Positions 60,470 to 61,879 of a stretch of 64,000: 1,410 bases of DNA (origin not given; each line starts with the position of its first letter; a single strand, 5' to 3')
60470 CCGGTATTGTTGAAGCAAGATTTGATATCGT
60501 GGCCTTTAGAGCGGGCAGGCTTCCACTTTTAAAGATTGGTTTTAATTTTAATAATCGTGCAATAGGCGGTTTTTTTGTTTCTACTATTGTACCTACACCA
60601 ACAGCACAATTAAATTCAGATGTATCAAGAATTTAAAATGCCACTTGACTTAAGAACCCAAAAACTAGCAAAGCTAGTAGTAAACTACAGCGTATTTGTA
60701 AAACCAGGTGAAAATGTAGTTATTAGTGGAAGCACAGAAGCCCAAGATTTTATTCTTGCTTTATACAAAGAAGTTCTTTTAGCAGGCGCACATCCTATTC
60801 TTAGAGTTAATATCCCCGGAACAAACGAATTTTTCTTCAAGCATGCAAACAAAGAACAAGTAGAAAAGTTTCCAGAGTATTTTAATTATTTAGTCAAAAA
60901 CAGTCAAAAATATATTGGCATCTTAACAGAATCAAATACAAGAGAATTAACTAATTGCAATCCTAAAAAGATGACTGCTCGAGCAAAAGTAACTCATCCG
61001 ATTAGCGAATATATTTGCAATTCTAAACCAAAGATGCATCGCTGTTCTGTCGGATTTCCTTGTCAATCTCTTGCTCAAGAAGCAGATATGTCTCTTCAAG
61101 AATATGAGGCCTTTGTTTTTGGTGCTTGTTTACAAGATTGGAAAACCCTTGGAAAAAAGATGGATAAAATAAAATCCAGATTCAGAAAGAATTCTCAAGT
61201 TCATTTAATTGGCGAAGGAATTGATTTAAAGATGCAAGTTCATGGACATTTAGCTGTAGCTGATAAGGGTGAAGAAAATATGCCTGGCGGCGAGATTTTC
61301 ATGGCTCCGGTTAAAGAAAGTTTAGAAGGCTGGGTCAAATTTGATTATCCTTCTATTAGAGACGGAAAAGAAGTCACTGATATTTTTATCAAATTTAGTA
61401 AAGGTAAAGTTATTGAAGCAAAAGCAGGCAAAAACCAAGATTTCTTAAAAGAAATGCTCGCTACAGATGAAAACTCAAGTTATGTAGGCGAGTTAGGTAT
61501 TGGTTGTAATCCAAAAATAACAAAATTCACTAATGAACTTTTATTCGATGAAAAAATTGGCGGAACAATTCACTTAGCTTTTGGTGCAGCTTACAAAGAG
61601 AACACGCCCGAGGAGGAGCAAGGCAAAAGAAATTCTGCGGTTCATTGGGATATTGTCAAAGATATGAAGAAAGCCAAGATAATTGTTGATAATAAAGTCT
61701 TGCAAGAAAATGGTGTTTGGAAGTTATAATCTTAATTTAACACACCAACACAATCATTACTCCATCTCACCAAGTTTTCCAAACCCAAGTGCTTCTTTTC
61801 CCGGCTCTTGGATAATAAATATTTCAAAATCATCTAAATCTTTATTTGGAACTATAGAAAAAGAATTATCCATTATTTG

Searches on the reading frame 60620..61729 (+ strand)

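Call 66: search_protein_families(library=pfam, proteins=[window:60620-61729:+], max_evalue=0.00001)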
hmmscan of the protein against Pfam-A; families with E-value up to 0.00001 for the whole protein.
window:60620-61729:+ (369 aa): 1 family
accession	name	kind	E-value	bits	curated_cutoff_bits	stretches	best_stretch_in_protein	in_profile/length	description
PF02073.20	Peptidase_M29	-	6.7e-67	226.5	27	1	12-351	4-386/406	Thermophilic metalloprotease (M29)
